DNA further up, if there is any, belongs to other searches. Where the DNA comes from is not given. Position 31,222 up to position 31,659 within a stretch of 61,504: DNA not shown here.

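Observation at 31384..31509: Conserved N-terminal cytoplasmic module plus Ala/Pro-rich linker shared by bc subunit IV and a cupredoxin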

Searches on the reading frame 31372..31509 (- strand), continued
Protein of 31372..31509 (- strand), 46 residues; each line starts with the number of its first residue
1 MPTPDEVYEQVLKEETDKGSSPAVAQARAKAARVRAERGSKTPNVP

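Call 42: fold_search(model_id=the predicted structure, library=pdb)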
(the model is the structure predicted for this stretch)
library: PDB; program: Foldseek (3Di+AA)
matches with E <= 10: 56; with E <= 0.001: 0
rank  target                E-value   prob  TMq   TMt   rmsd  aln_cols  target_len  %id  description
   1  2ddw_B                3.4e+00  0.77  0.72  0.14   1.2        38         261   18  Crystal Structure of Pyridoxal Kinase from the Escherichia coli PdxK gene complexed with pyridoxal at 3.2 A resolution (released 2006-08-15)
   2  3mbj                  3.6e+00  0.63  0.72  0.13   3.7        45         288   18  Crystal structure of a putative phosphomethylpyrimidine kinase (BT_4458) from BACTEROIDES THETAIOTAOMICRON VPI-5482 at 2 (released 2010-05-12)
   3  2ddo_A                3.9e+00  0.75  0.73  0.14   1.1        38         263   18  Crystal Structure of Pyridoxal Kinase from the Escherichia coli pdxK gene at 2.6 A resolution (released 2006-08-15)
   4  4zsf_A                4.1e+00  0.41  0.65  0.13   4.2        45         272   22  Crystal structure of pre-specific restriction endonuclease BsaWI-DNA complex (released 2015-10-07)
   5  1ss3_MODEL_1_A        4.4e+00  0.44  0.51  0.47   1.0        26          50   27  Solution structure of Ole e 6, an allergen from olive tree pollen (released 2004-08-03)
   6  5y0t_C                4.4e+00  0.44  0.56  0.07   2.0        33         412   33  Crystal structure of Thermotoga maritima TmcAL bound with alpha-thio ATP(Form II) (released 2018-07-18)
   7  3fri                  4.4e+00  0.23  0.55  0.14   3.9        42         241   24  Structure of the 16S rRNA methylase RmtB, I222 (released 2009-08-11)
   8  2ddm_A                4.7e+00  0.69  0.73  0.14   1.2        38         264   18  Crystal Structure of Pyridoxal Kinase from the Escherichia coli PdxK gene at 2.1 A resolution (released 2006-08-15)
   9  6vyk_A                5.3e+00  0.66  0.65  0.12   0.6        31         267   13  Cryo-EM structure of mechanosensitive channel MscS in PC-18:1 nanodiscs (released 2021-02-10)
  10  5y0t_A                5.3e+00  0.38  0.56  0.07   2.0        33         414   33  Crystal structure of Thermotoga maritima TmcAL bound with alpha-thio ATP(Form II) (released 2018-07-18)
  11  5y0r                  5.3e+00  0.35  0.55  0.07   2.1        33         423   33  Crystal structure of Thermotoga maritima TmcAL (apo, form I) (released 2018-07-18)
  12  9evt_U                5.3e+00  0.33  0.64  0.27   2.7        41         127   32  Structure of the small subunit of the flowering plant mitoribosome with the maturation factor RsgA (released 2026-03-18)
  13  5y0t_B                5.6e+00  0.35  0.46  0.05   0.9        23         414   39  Crystal structure of Thermotoga maritima TmcAL bound with alpha-thio ATP(Form II) (released 2018-07-18)
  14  4r71_C                6.0e+00  0.33  0.56  0.05   1.6        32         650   12  Structure of the Qbeta holoenzyme complex in the P1211 crystal form (released 2015-09-23)
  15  9mty_A                6.0e+00  0.21  0.54  0.11   3.1        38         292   26  Structure of TIGR-TasR in complex with tigRNA and target DNA after DNA cleavage (released 2025-03-05)
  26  9mty_B                7.2e+00  0.21  0.51  0.10   2.6        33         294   30  Structure of TIGR-TasR in complex with tigRNA and target DNA after DNA cleavage (released 2025-03-05)
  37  9p6q                  8.2e+00  0.13  0.48  0.11   3.1        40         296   12  Mouse Ketohexokinase-A without ligand (released 2025-11-12)
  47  9rmu_A                9.3e+00  0.13  0.44  0.09   1.7        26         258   15  SIVtal integrase in complex with RNA stem-loop (focused refinement of the filament repeat unit) (released 2025-12-10)
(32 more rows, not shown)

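Call 48: find_related_loci(query=A5, collection=metagenome_contigs, flank=7000)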
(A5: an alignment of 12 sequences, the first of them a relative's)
Query A5 (239 aa) in metagenome_contigs; peptide patterns used: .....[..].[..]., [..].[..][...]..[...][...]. (x = any residue, [..] = any of these).
185 stretches matched a pattern; 30 encode a relative of the query (tblastn E <= 1e-3); 30 distinct loci.
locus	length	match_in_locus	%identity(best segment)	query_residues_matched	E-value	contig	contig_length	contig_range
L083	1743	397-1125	57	1-239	9e-65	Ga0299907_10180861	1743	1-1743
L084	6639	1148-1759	40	4-224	2e-28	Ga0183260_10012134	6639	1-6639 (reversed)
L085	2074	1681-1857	83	1-59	1e-27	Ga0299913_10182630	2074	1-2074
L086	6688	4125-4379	62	1-89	5e-25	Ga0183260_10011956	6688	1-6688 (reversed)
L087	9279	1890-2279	63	1-45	2e-11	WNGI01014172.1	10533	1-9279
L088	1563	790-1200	63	1-45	1e-11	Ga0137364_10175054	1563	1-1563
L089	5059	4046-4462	61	1-41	3e-11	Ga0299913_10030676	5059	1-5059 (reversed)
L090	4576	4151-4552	61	1-41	3e-11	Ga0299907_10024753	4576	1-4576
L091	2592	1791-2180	59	1-45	5e-11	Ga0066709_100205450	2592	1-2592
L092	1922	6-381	59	1-41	2e-10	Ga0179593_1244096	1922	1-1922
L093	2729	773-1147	56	1-45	4e-10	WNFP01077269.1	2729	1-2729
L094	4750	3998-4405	59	1-40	5e-10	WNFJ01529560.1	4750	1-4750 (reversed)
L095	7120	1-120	63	2-41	5e-10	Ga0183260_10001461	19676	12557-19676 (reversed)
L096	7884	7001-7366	62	8-41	8e-10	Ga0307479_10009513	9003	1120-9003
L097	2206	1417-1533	59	1-39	8e-10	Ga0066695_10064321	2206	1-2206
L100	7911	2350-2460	59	4-40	5e-9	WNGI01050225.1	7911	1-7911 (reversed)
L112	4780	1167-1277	54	3-38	1e-5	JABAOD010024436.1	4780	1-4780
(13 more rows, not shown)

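Call 51: search_protein_families(library=pfam, proteins=[L084:40-633:+, L084:630-1145:+, L084:1142-1804:+, L084:1955-3283:+, L084:3695-4612:+, L084:4491-5846:+, L086:2252-3646:+, L086:3646-4131:+, L086:4128-4922:+, L086:5034-6371:+], max_evalue=0.001)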
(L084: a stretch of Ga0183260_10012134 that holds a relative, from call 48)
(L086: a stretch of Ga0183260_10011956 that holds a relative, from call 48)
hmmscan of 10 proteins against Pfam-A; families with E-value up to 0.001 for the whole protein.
L084:40-633:+ (197 aa): 1 family
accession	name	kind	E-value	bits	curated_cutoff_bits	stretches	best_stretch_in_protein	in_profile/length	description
PF00115.25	COX1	-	2.1e-06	27.3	34.8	1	2-125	284-407/436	Cytochrome C and Quinol oxidase polypeptide I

L084:630-1145:+ (171 aa): 3 families
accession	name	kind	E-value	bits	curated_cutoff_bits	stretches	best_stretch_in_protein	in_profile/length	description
PF02433.20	FixO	-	3.1e-19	69.8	29.6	1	23-155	17-145/219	Cytochrome C oxidase, mono-heme subunit/FixO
PF00034.26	Cytochrom_C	-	1.4e-06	29.9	21.3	1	59-165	3-89/90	Cytochrome c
PF13442.11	Cytochrome_CBB3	-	0.00012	22.8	27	1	56-162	2-68/68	Cytochrome C oxidase, cbb3-type, subunit III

L084:1142-1804:+ (220 aa): 0 families

L084:1955-3283:+ (442 aa): 9 families
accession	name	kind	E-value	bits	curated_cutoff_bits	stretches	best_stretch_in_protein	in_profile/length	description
PF01494.25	FAD_binding_3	-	1.3e-24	87.5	22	1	2-342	5-337/349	FAD binding domain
PF01266.30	DAO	-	5.6e-11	43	27.9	2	69-317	117-343/353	FAD dependent oxidoreductase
PF13450.12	NAD_binding_8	-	1.3e-07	32.2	21.9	1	3-32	1-30/68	NAD(P)-binding Rossmann-like domain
PF00890.30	FAD_binding_2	-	2.4e-06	27.5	20.4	1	2-31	3-32/414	FAD binding domain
PF12831.13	FAD_oxidored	-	3.4e-06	27.1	27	1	2-135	3-125/416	FAD dependent oxidoreductase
PF07992.20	Pyr_redox_2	-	9.8e-06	25.6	26.1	1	2-38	4-41/291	Pyridine nucleotide-disulphide oxidoreductase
PF04820.20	Trp_halogenase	-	1.6e-05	24.4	21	1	2-56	3-60/458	Tryptophan halogenase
PF22578.2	GGR_cat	-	5.7e-05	23.4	27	1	216-241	30-56/88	Geranylgeranyl reductase catalytic domain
PF01134.28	GIDA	-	0.0006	19.4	22.1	1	2-31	3-32/391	Glucose inhibited division protein A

L084:3695-4612:+ (305 aa): 1 family
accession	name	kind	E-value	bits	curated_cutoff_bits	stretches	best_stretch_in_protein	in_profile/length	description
PF00329.25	Complex1_30kDa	-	8.2e-44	149.6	22.5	1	174-291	1-120/124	Respiratory-chain NADH dehydrogenase, 30 Kd subunit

L084:4491-5846:+ (451 aa): 1 family
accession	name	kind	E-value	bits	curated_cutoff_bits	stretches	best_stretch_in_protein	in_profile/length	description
PF00346.24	Complex1_49kDa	-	5.3e-117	390.1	24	1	181-451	1-271/271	Respiratory-chain NADH dehydrogenase, 49 Kd subunit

L086:2252-3646:+ (464 aa): 1 family
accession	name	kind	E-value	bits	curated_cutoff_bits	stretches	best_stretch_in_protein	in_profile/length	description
PF00115.25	COX1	-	8.5e-40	137.4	34.8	1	11-391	4-405/436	Cytochrome C and Quinol oxidase polypeptide I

L086:3646-4131:+ (161 aa): 3 families
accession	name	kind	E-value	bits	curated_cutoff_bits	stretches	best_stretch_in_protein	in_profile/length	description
PF02433.20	FixO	-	1.8e-16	60.8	29.6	1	9-144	10-145/219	Cytochrome C oxidase, mono-heme subunit/FixO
PF00034.26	Cytochrom_C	-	2.3e-06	29.3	21.3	1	52-154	3-89/90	Cytochrome c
PF13442.11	Cytochrome_CBB3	-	0.00049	20.8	27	0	52-151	5-68/68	Cytochrome C oxidase, cbb3-type, subunit III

L086:4128-4922:+ (264 aa): 0 families

L086:5034-6371:+ (445 aa): 12 families
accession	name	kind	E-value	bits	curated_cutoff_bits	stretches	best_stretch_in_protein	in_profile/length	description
PF01494.25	FAD_binding_3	-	8.7e-20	71.7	22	1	3-344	1-335/349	FAD binding domain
PF01266.30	DAO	-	8.6e-09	35.8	27.9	1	5-38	1-34/353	FAD dependent oxidoreductase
PF13450.12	NAD_binding_8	-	8e-08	32.9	21.9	1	8-37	1-30/68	NAD(P)-binding Rossmann-like domain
PF01946.23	Thi4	-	1e-06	28.6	26.2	1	3-38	17-53/235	Thi4 family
PF00890.30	FAD_binding_2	-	1.7e-06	28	20.4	1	5-36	1-32/414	FAD binding domain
PF07992.20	Pyr_redox_2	-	3.6e-06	27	26.1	1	4-40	1-32/291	Pyridine nucleotide-disulphide oxidoreductase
PF04820.20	Trp_halogenase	-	9.2e-06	25.2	21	0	7-62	3-61/458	Tryptophan halogenase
PF12831.13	FAD_oxidored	-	9.7e-06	25.5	27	1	5-37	1-33/416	FAD dependent oxidoreductase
PF22578.2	GGR_cat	-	5e-05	23.5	27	1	220-246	30-57/88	Geranylgeranyl reductase catalytic domain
PF01134.28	GIDA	-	0.00013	21.6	22.1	1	5-35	1-31/391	Glucose inhibited division protein A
PF05834.18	Lycopene_cycl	-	0.00019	21.1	23.4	0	278-335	239-297/380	Lycopene cyclase protein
PF03486.20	HI0933_like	-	0.00047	20.1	50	1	5-41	2-38/244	HI0933-like protein Rossmann domain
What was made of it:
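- On CcoP/FixP (cbb3 oxidase subunit III), a host in relatives: The gene lies directly after the COX1-like and FixO genes in L084 and L086 (call 51).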

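Call 57: search_protein_families(library=pfam, proteins=[L100:189-815:+, L100:736-1167:+, L100:1154-1663:+, L100:2794-3921:-, L100:3921-7901:-, L112:93-569:+, L112:1301-2449:-, L112:1522-2868:+, L112:2154-3431:-, L112:2480-4000:+], max_evalue=0.001)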
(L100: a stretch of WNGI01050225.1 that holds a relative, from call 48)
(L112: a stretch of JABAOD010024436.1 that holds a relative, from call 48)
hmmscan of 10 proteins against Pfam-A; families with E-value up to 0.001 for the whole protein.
L100:189-815:+ (208 aa): 0 families

L100:736-1167:+ (143 aa): 0 families

L100:1154-1663:+ (169 aa): 0 families

L100:2794-3921:- (375 aa): 0 families

L100:3921-7901:- (1326 aa): 6 families
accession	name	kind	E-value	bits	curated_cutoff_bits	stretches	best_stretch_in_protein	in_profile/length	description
PF08494.16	DEAD_assoc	-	1.3e-47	162.6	23.5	1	547-749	1-191/191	DEAD/H associated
PF19306.5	WH_Lhr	-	5.3e-33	114.2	27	1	315-479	3-167/168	Large helicase-related protein, winged helix domain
PF23234.1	WH4_Lhr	-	4.5e-31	106.7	27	1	1218-1299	2-83/87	Large helicase-related protein, winged-helix domain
PF00271.37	Helicase_C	-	6.9e-18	65.4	23.5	1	189-287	12-108/110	Helicase conserved C-terminal domain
PF00270.35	DEAD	-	7.9e-15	55.4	26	1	31-127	74-165/167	DEAD/DEAH box helicase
PF23235.1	WH3_Lhr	-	1.1e-14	55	27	1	979-1052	2-74/95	Large helicase-related protein, winged-helix domain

L112:93-569:+ (158 aa): 0 families

L112:1301-2449:- (382 aa): 0 families

L112:1522-2868:+ (448 aa): 0 families

L112:2154-3431:- (425 aa): 0 families

L112:2480-4000:+ (506 aa): 1 family
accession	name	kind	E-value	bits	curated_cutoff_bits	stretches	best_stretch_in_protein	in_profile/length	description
PF00156.33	Pribosyltran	-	8.2e-25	87.4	26.3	1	338-483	4-157/158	Phosphoribosyl transferase domain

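Call 73: search_protein_families(library=ncbifam, proteins=[P0020, P0075, P0073, P0035], max_evalue=0.001)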
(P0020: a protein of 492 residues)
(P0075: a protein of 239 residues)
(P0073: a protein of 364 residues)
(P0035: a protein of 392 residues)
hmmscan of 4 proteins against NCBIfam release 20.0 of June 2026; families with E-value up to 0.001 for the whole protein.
P0020 (492 aa): 46 families (the best 25 are shown)
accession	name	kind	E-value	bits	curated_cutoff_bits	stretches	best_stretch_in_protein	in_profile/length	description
TIGR01971.1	NuoI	subfamily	2.5e-29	101.4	113.05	1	23-149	1-121/121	NADH-quinone oxidoreductase, chain I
NF004537.0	PRK05888.1-3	equivalog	4e-28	98.3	163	1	19-153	22-157/204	NADH-quinone oxidoreductase subunit NuoI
NF004540.0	PRK05888.2-1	equivalog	3e-25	88.4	215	1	19-151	3-128/139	NADH-quinone oxidoreductase subunit NuoI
NF004538.0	PRK05888.1-4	equivalog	2.5e-23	82.5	135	1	19-149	15-140/162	NADH-quinone oxidoreductase subunit NuoI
NF004539.0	PRK05888.1-5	equivalog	8e-23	80.9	225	1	19-149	15-140/162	NADH-quinone oxidoreductase subunit NuoI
NF004536.0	PRK05888.1-1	equivalog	2.3e-22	79.2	212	1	21-149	14-137/180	NADH-quinone oxidoreductase subunit NuoI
NF004544.0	PRK05888.2-6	equivalog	2.9e-19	69.5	457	1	13-137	27-147/220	NADH-quinone oxidoreductase subunit NuoI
TIGR00403.1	ndhI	equivalog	3.1e-18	66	302.35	1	22-151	24-144/183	NAD(P)H-quinone oxidoreductase subunit I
NF004541.0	PRK05888.2-2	equivalog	3.9e-17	62.6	217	1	21-150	21-135/168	NADH-quinone oxidoreductase subunit NuoI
NF004545.0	PRK05888.3-1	equivalog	4.7e-17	62.1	229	1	18-136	24-133/154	NADH-quinone oxidoreductase subunit NuoI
NF004542.0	PRK05888.2-3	equivalog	3e-16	59.5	248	1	12-138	28-151/203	NADH-quinone oxidoreductase subunit NuoI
NF040612.1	F420_dehyd_FpoI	exception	5.2e-13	49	180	1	21-132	3-105/135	F420H2 dehydrogenase subunit FpoI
NF004546.0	PRK05888.3-3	equivalog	6.2e-13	48.6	260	1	26-142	29-140/196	NADH-quinone oxidoreductase subunit NuoI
NF004543.0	PRK05888.2-5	equivalog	2.4e-12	46.8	243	1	26-153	25-138/217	NADH-quinone oxidoreductase subunit NuoI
NF006221.0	PRK08348.1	subfamily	2.7e-11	43.3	124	1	27-138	10-104/136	NADH-plastoquinone oxidoreductase subunit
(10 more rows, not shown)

P0075 (239 aa): 0 families

P0073 (364 aa): 0 families

P0035 (392 aa): 2 families
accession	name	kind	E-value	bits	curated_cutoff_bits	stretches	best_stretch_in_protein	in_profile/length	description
TIGR02656.1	cyanin_plasto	equivalog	3e-07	30.8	87.85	1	32-106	11-98/99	plastocyanin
TIGR03102.1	halo_cynanin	subfamily_domain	8.2e-05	22.6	93.8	1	32-106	36-114/115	halocyanin domain-containing protein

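Call 76: search_protein_families(library=pfam, proteins=[L021:658-1836:+, L021:1905-2924:+, L021:2840-4480:+, L021:4473-5063:+, L021:5367-7400:+], max_evalue=0.0001)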
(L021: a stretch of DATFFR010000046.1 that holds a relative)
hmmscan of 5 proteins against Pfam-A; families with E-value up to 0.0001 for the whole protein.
L021:658-1836:+ (392 aa): 1 family
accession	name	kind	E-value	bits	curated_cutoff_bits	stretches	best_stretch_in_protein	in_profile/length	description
PF00346.24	Complex1_49kDa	-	4e-87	292.2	24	1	148-392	2-271/271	Respiratory-chain NADH dehydrogenase, 49 Kd subunit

L021:1905-2924:+ (339 aa): 1 family
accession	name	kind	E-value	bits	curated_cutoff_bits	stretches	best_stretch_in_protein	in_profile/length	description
PF00146.26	NADHdh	-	5.3e-97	325.2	27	1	17-326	3-296/298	NADH dehydrogenase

L021:2840-4480:+ (546 aa): 8 families
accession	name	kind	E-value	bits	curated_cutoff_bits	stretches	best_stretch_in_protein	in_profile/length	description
PF00037.32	Fer4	-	1.3e-09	37.9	21.1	1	140-160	3-23/24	4Fe-4S binding domain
PF12838.12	Fer4_7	-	5.8e-08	33.5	27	1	95-159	1-52/52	4Fe-4S dicluster domain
PF13187.11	Fer4_9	-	4.5e-07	30.2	27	1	95-159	1-51/52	4Fe-4S dicluster domain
PF13237.11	Fer4_10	-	2.2e-06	27.9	25.5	1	92-156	5-53/53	4Fe-4S dicluster domain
PF13484.11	Fer4_16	-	1.6e-05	26.1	30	0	95-157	1-65/66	4Fe-4S double cluster binding domain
PF14697.11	Fer4_21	-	1.8e-05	25.2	35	0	86-111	31-57/59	4Fe-4S dicluster domain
PF12797.12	Fer4_2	-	5.4e-05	23.3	24.5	0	137-157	2-22/22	4Fe-4S binding domain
PF12837.12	Fer4_6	-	7.2e-05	23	25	0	138-160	2-24/24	4Fe-4S binding domain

L021:4473-5063:+ (196 aa): 1 family
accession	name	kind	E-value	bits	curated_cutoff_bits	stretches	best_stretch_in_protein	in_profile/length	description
PF00499.25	Oxidored_q3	-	5.4e-37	127.2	33.2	1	21-162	2-146/146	NADH-ubiquinone/plastoquinone oxidoreductase chain 6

L021:5367-7400:+ (677 aa): 2 families
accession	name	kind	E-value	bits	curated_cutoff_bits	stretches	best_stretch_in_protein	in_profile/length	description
PF00361.26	Proton_antipo_M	-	6e-80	269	21.5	1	157-431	1-279/294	NADH:quinone oxidoreductase/Mrp antiporter, TM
PF00662.26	Proton_antipo_N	-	3.7e-17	62.4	24.5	1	90-141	1-51/51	NADH-Ubiquinone oxidoreductase (complex I), chain 5 N-terminus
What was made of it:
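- On NuoI (complex I subunit I), a host in relatives: L021 has the order nuoD, nuoH, the host protein, nuoJ, nuoL (call 76).
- Identity rests on TIGR01971 (101 bits, call 73) and the gene order nuoD-nuoH-nuoI-nuoJ-nuoL (call 76).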
